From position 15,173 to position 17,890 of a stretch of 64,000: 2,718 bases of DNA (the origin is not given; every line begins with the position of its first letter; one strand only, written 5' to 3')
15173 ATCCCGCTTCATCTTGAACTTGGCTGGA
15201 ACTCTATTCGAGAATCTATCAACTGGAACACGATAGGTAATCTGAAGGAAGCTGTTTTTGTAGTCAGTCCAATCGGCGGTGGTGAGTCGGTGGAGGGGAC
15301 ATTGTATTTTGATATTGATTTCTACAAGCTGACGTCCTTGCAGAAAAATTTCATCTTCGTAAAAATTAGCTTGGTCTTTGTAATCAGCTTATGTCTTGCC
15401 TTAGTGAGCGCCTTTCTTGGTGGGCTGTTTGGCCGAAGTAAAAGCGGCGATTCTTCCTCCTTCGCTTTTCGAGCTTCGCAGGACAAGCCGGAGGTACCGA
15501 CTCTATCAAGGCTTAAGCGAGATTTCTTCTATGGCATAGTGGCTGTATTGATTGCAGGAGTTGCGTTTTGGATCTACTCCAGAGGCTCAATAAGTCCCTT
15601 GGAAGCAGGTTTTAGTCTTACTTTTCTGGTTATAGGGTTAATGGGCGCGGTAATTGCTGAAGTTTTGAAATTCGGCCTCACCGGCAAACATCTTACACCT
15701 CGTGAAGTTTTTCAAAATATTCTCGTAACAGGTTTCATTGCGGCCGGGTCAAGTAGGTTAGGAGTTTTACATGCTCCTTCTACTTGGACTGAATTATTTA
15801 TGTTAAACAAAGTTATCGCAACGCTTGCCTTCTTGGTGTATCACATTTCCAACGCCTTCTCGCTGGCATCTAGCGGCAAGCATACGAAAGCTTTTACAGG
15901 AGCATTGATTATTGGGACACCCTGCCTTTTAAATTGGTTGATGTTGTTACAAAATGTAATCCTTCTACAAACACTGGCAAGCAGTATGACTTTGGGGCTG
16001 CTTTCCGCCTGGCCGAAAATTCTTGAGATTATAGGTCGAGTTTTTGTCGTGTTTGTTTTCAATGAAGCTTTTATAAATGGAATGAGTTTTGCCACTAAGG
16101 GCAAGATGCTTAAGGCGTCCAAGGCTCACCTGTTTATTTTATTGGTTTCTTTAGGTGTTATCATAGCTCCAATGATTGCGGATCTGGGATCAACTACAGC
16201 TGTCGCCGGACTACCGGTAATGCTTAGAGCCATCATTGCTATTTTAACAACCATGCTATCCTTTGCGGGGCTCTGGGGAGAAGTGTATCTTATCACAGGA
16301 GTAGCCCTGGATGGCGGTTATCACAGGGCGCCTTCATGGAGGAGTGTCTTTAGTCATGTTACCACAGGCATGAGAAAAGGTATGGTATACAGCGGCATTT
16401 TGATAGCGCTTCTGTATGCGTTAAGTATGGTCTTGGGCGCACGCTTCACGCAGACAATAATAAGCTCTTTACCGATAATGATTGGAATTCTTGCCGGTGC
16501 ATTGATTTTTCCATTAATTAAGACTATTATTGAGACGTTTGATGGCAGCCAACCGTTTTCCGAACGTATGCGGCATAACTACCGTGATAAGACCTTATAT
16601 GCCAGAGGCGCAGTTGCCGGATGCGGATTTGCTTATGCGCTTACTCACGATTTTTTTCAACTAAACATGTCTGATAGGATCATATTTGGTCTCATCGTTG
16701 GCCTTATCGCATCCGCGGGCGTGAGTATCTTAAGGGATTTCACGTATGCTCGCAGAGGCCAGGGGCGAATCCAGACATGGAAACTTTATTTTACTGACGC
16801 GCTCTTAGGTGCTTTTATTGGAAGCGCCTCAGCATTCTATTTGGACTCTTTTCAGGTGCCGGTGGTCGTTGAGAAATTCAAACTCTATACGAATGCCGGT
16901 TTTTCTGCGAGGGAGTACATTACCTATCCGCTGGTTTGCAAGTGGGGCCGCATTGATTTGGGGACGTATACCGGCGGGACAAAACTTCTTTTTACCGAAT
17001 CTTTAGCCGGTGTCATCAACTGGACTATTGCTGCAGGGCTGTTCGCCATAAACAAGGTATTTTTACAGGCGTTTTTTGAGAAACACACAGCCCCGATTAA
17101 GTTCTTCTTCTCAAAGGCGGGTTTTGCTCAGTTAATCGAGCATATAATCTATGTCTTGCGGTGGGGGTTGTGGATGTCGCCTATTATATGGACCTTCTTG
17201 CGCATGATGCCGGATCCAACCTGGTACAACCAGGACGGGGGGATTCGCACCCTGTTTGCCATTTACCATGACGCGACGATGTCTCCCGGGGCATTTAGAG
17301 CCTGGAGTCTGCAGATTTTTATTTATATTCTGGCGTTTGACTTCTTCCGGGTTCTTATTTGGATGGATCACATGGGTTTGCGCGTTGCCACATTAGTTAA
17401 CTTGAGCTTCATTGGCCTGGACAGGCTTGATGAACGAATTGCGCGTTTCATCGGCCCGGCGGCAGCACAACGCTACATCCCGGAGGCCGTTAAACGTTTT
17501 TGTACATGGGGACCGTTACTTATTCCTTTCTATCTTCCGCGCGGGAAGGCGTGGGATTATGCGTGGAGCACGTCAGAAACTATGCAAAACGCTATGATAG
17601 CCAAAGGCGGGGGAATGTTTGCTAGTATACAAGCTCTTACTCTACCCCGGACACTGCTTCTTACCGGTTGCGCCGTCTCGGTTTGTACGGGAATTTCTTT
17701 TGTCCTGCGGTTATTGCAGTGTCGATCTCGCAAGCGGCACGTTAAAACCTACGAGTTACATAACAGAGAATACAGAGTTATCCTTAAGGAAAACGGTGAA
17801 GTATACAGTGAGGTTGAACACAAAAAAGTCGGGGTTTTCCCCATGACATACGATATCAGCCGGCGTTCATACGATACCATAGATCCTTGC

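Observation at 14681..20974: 2097-aa fusion of a periplasmic CBM-like domain, a roughly 780-aa polytopic membrane domain and a cytoplasmic GH94 phosphorylase. It is not the GT84-GH94 cyclic-glucan synthase architecture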

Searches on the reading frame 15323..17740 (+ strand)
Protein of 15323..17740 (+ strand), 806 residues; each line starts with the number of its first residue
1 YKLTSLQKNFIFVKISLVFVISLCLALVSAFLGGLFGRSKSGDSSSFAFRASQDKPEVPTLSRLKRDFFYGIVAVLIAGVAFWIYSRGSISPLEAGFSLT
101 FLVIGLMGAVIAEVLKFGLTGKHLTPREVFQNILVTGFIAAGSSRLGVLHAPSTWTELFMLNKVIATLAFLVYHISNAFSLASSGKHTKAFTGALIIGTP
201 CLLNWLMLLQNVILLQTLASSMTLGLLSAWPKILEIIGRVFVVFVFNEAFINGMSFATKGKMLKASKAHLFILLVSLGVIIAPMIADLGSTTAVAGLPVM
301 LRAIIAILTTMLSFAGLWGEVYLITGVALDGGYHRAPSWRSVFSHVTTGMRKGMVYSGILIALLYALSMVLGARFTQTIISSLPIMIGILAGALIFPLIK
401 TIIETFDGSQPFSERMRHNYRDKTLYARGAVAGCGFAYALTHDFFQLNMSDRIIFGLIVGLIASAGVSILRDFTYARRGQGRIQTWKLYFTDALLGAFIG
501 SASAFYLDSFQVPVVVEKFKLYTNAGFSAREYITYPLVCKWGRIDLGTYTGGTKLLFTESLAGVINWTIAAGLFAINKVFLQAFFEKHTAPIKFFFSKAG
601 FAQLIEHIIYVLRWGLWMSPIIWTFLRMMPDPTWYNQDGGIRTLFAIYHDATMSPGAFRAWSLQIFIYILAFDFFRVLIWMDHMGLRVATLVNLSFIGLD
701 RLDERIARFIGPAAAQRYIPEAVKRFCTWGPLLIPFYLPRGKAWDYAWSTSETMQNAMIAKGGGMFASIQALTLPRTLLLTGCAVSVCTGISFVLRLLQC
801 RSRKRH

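Call 21: search_solved_structures(query=A1, max_evalue=10, show_alignments=3)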
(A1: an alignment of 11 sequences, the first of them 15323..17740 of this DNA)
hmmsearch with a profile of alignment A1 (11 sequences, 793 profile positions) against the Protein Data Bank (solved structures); distinct sequences matched with E-value up to 10: 1.
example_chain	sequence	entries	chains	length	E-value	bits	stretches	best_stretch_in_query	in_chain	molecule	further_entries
8z11_f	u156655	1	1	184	2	9.8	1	366-394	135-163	Photosystem I reaction center subunit III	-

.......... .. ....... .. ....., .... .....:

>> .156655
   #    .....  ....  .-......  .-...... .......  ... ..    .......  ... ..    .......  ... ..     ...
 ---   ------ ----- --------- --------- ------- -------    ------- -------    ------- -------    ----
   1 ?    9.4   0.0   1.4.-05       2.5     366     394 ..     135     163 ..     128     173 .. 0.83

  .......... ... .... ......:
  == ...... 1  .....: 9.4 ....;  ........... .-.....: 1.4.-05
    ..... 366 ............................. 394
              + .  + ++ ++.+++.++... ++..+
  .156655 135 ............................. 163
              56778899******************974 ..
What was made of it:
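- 15329..17737 (+): Polytopic membrane domain (aa 217-1019), about 19 TM helices plus one periplasmic beta-hairpin. It is an undescribed family with no fold match in the PDB. The PDB sequence profile search is empty (call 21).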

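Call 29: search_protein_representatives(alignment_id=A1)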
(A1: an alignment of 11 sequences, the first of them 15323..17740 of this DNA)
Query: 11 sequences, 793 profile positions. Proteins with E-value up to 0.001 (for the whole library): 534; up to 1e-10: 428; up to 1e-30: 232. The best 150 are listed.
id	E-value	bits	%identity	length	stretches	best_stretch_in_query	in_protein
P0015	0.0e+00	1262.0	-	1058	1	61-792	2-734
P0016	0.0e+00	1261.6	-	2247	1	2-792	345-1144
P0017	0.0e+00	1228.3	-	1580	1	14-793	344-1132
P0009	0.0e+00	1178.3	-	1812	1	1-793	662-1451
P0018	3.9e-280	948.1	-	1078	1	14-792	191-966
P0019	1.3e-278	943.2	-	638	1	205-791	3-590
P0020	1.2e-272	923.4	-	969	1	61-792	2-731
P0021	3.5e-270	915.2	-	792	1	95-792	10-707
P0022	3.1e-263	892.2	-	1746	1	57-793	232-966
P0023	8.0e-258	874.3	-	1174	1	57-792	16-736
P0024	2.7e-229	780.0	-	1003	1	48-787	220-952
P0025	1.2e-227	774.6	-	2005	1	14-792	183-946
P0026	1.1e-226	771.4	-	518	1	154-671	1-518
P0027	2.3e-218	743.9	-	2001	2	230-774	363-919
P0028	3.0e-213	726.9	-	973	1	57-696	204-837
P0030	5.4e-203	693.0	-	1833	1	71-758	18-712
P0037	4.7e-189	646.9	-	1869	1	98-753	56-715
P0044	4.9e-174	597.2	-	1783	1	136-780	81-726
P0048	5.3e-167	574.0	-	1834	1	130-752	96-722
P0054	1.8e-161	555.7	-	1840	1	98-779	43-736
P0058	1.4e-157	542.8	-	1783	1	120-769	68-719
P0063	1.5e-150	519.5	-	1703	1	141-776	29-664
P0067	3.9e-126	438.8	-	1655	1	274-778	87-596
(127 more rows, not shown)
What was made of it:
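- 15329..17737 (+): 534 cluster representatives were found in the exhaustive search (call 29).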

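Call 30: predict_structure(alignment_id=A1)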
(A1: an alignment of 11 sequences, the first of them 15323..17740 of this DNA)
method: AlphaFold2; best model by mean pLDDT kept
length: 806 residues; sequences in the alignment: 11
mean_pLDDT: 57.9   pTM: 0.50
mean pLDDT of the five models: 57.9, 56.7, 55.6, 48.6, 45.4
residues with pLDDT >= 90: 0; 70-90: 284; 50-70: 210; < 50: 312
segments of 3 or more residues with pLDDT < 50: 1-8, 37-61, 85-99, 143-167, 169-171, 173-175, 177-208, 405-410, 508-512, 527-549, 583-585, 587-592, 625-773, 803-806
pLDDT, mean of each block of 10 residues (from residue 1): 44 66 73 49 29 35 67 70 50 42 61 65 68 61 40 36 45 48 42 40 46 67 76 78 79 72 75 84 80 76 86 85 79 77 85 79 75 72 82 74 49 69 83 81 69 76 82 77 65 63 52 55 55 31 36 73 59 52 49 55 65 62 45 29 34 43 36 32 32 30 30 32 28 29 33 38 41 59 77 70 48
secondary structure, 60 per line:
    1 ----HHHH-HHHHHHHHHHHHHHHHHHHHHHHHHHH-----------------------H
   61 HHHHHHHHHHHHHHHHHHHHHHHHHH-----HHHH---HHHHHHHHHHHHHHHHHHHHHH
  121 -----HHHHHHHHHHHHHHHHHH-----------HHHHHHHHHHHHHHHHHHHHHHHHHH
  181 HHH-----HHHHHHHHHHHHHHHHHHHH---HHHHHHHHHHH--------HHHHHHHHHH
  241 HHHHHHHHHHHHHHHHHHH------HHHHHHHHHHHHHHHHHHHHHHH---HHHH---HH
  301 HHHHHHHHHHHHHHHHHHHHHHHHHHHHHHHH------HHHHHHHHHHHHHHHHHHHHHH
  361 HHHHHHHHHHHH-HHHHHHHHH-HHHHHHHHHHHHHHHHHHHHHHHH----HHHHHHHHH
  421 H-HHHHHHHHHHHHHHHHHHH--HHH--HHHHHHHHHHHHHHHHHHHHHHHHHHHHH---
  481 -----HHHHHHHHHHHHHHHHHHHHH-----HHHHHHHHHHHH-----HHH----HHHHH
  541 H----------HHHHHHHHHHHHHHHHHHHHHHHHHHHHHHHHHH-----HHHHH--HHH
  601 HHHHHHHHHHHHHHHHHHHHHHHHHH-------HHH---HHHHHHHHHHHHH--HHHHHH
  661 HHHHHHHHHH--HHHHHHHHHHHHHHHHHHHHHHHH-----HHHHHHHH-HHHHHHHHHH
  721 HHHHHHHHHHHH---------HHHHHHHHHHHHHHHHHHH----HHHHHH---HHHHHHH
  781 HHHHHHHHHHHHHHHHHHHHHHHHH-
elements in order (helices of 4 or more, strands of 3 or more residues): H5-8 H10-36 H60-86 H92-95 H99-120 H126-143 H155-183 H189-208 H212-222 H231-259 H266-288 H292-295 H299-332 H339-372 H374-382 H384-407 H412-421 H423-441 H449-477 H486-506 H512-523 H536-541 H552-585 H591-595 H598-626 H640-652 H655-670 H673-696 H702-709 H711-732 H742-760 H765-770 H774-805
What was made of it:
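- Tried and rejected: The first AlphaFold run used 11 close homologues and gave pLDDT 58, which was unusable (call 30).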

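Call 36: find_homologous_proteins(query=A3, max_evalue=0.00001)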
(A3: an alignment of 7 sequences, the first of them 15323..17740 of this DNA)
Query A3 (7 sequences) (806 aa, profile of the alignment): 30 proteins with E <= 0.00001 among 8000 candidates.
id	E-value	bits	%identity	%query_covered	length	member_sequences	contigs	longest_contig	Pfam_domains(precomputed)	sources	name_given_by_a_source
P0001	7.0e-279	946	69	98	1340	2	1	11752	PF06165.19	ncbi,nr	ncbi:MAG: hypothetical protein ISS92_05995, partial [Candidatus Omnitrophica bacterium]|nr:hypotheti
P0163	9.9e-265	899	62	98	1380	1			PF06165.19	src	-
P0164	9.2e-263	892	62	89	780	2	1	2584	-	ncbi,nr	ncbi:MAG: hypothetical protein HY583_02000, partial [Candidatus Omnitrophica bacterium]|nr:hypotheti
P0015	1.2e-261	889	66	92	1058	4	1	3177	PF06165.19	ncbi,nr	ncbi:MAG: hypothetical protein PHN49_12375, partial [Candidatus Omnitrophica bacterium]|nr:hypotheti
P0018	1.7e-251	855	48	95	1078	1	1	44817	-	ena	-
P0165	1.3e-246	839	47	96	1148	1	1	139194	-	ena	-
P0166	4.8e-234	797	45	89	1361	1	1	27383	PF06165.19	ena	-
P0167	1.7e-233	796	45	86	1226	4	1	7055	PF06165.19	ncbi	-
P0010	1.1e-229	783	59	88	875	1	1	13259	-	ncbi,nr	ncbi:MAG: hypothetical protein Q7S07_01885, partial [Candidatus Omnitrophota bacterium]|nr:hypotheti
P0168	7.9e-227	773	46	87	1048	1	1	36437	PF06165.19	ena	-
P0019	4.9e-223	761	57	74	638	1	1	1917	-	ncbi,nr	ncbi:MAG TPA: hypothetical protein VJC03_00625, partial [bacterium]|nr:hypothetical protein [bacteri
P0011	2.5e-221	755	58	87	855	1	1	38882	-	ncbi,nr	ncbi:MAG: hypothetical protein Q7S30_06070, partial [Candidatus Omnitrophota bacterium]|nr:hypotheti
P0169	2.4e-217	742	66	65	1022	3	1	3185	PF06165.19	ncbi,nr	ncbi:MAG: hypothetical protein PHT32_08235, partial [Candidatus Omnitrophica bacterium]|nr:hypotheti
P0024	9.5e-210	717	43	91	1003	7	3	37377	-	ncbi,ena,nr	ncbi:MAG: hypothetical protein HN742_19420 [Lentisphaerae bacterium]|nr:hypothetical protein [Lentis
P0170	1.0e-200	687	60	82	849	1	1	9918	-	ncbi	-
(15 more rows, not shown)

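Call 38: find_encoding_contigs(protein=P0165, flank=10000, max_places=2)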
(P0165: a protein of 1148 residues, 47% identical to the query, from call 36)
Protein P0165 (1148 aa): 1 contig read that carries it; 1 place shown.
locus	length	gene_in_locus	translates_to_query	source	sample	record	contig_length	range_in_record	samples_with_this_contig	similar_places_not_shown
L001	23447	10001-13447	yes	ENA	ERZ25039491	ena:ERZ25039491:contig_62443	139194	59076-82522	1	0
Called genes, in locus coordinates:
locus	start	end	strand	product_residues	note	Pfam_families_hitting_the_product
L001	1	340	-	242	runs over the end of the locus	PF02085:Cytochrom_CIII (faint), PF14537:Cytochrom_c3_2 (faint), PF14522:Cytochrome_C7 (weak)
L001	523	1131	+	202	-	PF07638:Sigma70_ECF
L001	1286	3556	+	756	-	-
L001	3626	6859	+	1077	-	PF00069:Pkinase, PF07714:PK_Tyr_Ser-Thr, PF13424:TPR_12, PF13374:TPR_10, PF13424:TPR_12, PF13374:TPR_10, PF13374:TPR_10, PF13424:TPR_12, +23 more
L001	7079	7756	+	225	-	PF05222:AlaDh_PNT_N, PF01262:AlaDh_PNT_C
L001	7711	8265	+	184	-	PF01262:AlaDh_PNT_C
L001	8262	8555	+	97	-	PF12769:PNTB_4TM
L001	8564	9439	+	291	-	PF02233:PNTB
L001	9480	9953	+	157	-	PF02233:PNTB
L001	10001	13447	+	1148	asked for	-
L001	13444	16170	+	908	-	PF06165:GH94_b-supersand, PF17167:Glyco_hydro_94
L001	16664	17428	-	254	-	-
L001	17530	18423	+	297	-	-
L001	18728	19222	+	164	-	-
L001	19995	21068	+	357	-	PF06537:DHOR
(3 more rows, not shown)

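Call 41: find_encoding_contigs(protein=P0024, flank=10000, max_places=2)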
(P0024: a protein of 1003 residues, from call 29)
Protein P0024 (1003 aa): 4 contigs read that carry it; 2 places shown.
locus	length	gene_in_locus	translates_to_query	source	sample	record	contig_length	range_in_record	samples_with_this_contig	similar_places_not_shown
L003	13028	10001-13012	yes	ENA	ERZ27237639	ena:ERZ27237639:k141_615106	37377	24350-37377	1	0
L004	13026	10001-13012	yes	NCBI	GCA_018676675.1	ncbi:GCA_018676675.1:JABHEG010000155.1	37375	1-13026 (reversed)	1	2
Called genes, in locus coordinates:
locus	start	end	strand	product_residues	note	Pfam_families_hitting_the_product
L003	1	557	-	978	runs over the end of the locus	-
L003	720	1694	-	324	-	PF23023:Anti-Pycsar_Apyc1, PF00753:Lactamase_B, PF12706:Lactamase_B_2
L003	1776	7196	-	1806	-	PF07090:GATase1_like (faint)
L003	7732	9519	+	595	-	PF00884:Sulfatase, PF16347:SGSH_C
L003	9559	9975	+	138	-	-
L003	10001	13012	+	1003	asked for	-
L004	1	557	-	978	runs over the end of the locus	-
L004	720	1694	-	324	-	PF23023:Anti-Pycsar_Apyc1, PF00753:Lactamase_B, PF12706:Lactamase_B_2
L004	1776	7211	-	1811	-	PF07090:GATase1_like (faint)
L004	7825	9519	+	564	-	PF00884:Sulfatase, PF16347:SGSH_C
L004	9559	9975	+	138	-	-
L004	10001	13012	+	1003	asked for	-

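Call 43: predict_structure(alignment_id=A4)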
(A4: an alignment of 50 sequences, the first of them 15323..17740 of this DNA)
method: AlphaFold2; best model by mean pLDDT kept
length: 806 residues; sequences in the alignment: 50
mean_pLDDT: 90.0   pTM: 0.89
mean pLDDT of the five models: 90.0, 89.4, 87.5, 87.4, 86.8
residues with pLDDT >= 90: 571; 70-90: 178; 50-70: 49; < 50: 8
segments of 3 or more residues with pLDDT < 50: 48-50
pLDDT, mean of each block of 10 residues (from residue 1): 79 95 97 79 50 59 90 96 93 84 97 95 95 97 89 93 95 96 93 94 93 96 97 97 98 95 97 98 97 97 98 98 97 95 97 94 95 93 96 95 86 93 97 96 92 97 97 96 95 96 89 91 96 75 84 97 90 92 94 92 93 91 80 57 80 90 85 75 80 90 94 86 85 67 86 86 78 92 95 92 82
secondary structure, 60 per line:
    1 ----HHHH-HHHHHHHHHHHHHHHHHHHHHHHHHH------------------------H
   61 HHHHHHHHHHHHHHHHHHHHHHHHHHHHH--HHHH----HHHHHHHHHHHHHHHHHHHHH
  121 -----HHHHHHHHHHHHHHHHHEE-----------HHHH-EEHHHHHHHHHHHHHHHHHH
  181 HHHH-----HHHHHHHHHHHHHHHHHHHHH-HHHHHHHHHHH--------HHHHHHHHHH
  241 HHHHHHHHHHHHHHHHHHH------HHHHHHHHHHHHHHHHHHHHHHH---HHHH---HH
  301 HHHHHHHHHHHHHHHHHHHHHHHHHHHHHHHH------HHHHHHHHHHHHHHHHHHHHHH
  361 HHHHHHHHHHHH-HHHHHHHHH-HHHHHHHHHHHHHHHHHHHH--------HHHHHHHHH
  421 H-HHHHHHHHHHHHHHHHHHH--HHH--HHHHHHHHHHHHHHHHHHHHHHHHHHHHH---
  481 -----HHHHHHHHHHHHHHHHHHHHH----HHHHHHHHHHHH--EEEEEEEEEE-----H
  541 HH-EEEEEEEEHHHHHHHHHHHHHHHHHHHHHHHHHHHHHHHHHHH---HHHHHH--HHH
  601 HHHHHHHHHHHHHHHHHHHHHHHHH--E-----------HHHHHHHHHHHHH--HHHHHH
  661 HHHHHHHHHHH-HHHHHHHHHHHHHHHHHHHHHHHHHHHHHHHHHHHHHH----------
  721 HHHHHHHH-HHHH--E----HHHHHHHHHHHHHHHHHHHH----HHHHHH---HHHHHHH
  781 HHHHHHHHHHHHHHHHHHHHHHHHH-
elements in order (helices of 4 or more, strands of 3 or more residues): H5-8 H10-35 H60-89 H92-95 H100-120 H126-142 H156-159 H163-184 H190-210 H212-222 H231-259 H266-288 H292-295 H299-332 H339-372 H374-382 H384-403 H412-421 H423-441 H449-477 H486-506 H511-522 E525-534 E544-551 H552-586 H590-595 H598-625 H640-652 H655-671 H673-710 H721-728 H730-733 H741-760 H765-770 H774-805
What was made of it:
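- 15329..17737 (+): AlphaFold2 model with pLDDT 90 and pTM 0.89 (call 43).
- On Cyclic beta-1,2-glucan synthase (Cgs/NdvB/ChvB): The pLDDT-90 model is all-helical with no Rossmann-type sheet (call 43).
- Checked: The high-confidence AlphaFold model of aa 215-1020 is all helices plus one beta-hairpin (call 43).
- The model has no alpha/beta domain (call 43).
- Tried and rejected: It was replaced by a 50-sequence alignment that gave pLDDT 90 (call 43).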

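Call 46: fold_search(model_id=the predicted structure, library=pdb)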
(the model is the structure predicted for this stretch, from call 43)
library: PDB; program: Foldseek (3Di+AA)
matches with E <= 10: 131; with E <= 0.001: 0
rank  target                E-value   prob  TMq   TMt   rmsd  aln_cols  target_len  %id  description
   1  8x93_A                2.4e-01  0.11  0.10  0.07  33.8       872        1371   10  P/Q type calcium channel in complex with omega-Agatoxin IVA (released 2024-03-20)
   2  8f0q_A                3.6e-01  0.06  0.07  0.06  36.0       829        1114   11  Structure of VSD4-NaV1.7-NaVPas channel chimera bound to the acylsulfonamide inhibitor GDC-0310 (released 2023-04-12)
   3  8y6i_A                3.8e-01  0.12  0.11  0.13  32.4       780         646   12  P-glycoprotein in complex with UIC2 Fab and triple elacridar molecules in nanodisc (released 2024-04-17)
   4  9lhz_A                3.9e-01  0.08  0.08  0.05  30.9       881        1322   10  Complex of voltage-gated sodium channel NavPaS from American cockroach Periplaneta americana and sea anemone toxin Av3 (released 2026-02-04)
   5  8f0p_A                3.9e-01  0.07  0.08  0.07  33.2       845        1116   10  Structure of VSD4-NaV1.7-NaVPas channel chimera bound to the hybrid inhibitor GNE-1305 (released 2023-04-12)
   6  9g8j_A                5.7e-01  0.11  0.12  0.13  29.0       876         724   11  Structure of K+-dependent Na+-PPase from Thermotoga maritima in complex with zoledronate (released 2025-06-04)
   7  9kdc_B                5.9e-01  0.08  0.10  0.11  31.7       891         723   10  Structure of hTRPC3 in complex with Nb3-37 at 3.01 angstrom (released 2025-10-08)
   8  9kdc_D                6.4e-01  0.08  0.11  0.12  27.4       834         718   11  Structure of hTRPC3 in complex with Nb3-37 at 3.01 angstrom (released 2025-10-08)
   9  3mk7_A                6.9e-01  0.15  0.11  0.16  25.4       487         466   11  The structure of CBB3 cytochrome oxidase (released 2010-08-04)
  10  9f0l                  7.7e-01  0.11  0.13  0.14  22.4       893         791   10  Scalable protein design using hallucination in a relaxed sequence space (released 2024-10-16)
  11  8pm6                  9.0e-01  0.06  0.09  0.08  33.5       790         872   11  Human bile salt export pump (BSEP) in complex with inhibitor GBM in nanodiscs (released 2023-11-22)
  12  8hlp_A                1.0e+00  0.06  0.09  0.08  35.8       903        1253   10  Cryo-EM structure of human high-voltage activated L-type calcium channel CaV1.2 (apo) (released 2024-04-24)
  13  9rsj_A                1.0e+00  0.08  0.09  0.12  21.3       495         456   12  Cryo-EM structure of MATE transporter NorM-VC in complex with doxorubicin (released 2025-11-26)
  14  7wdb_A                1.0e+00  0.08  0.12  0.13  27.3       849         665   11  Human TRPC5 channel in complex with riluzole (released 2022-04-13)
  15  4jr9_A                1.2e+00  0.08  0.09  0.14  28.5       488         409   12  Crystal structure of nitrate/nitrite exchanger NarK (released 2013-05-15)
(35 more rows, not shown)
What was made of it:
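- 15329..17737 (+): Foldseek against the PDB gives 0 hits at E<=1e-3 (call 46).
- The best TM-score was 0.13 (call 46). Nothing in aa 1-1020 matches Cgs by sequence profile (call 21) or fold (call 46).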

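Call 55: find_encoding_contigs(protein=P0018, flank=10000, max_places=1)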
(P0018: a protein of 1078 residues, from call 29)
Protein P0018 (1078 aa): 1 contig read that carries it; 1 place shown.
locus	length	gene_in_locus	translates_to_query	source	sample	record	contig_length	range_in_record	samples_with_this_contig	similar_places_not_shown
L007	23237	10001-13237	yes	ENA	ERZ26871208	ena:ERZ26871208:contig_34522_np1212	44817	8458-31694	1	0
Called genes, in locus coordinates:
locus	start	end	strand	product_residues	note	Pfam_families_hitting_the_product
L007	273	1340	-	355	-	PF00069:Pkinase, PF07714:PK_Tyr_Ser-Thr, PF03109:ABC1 (weak), PF01636:APH (faint)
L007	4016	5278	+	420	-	PF13701:DDE_Tnp_1_4, PF01609:DDE_Tnp_1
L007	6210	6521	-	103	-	PF01609:DDE_Tnp_1 (weak)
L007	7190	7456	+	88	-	-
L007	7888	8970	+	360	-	-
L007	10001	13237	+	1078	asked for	-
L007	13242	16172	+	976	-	PF06165:GH94_b-supersand, PF17167:Glyco_hydro_94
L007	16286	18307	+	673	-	-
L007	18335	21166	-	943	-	PF00133:tRNA-synt_1, PF09334:tRNA-synt_1g, PF13603:tRNA-synt_1_2, PF00133:tRNA-synt_1 (weak), PF08264:Anticodon_1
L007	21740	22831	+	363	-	PF01510:Amidase_2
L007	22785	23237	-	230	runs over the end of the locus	PF28549:NDPSase_N, PF00293:NUDIX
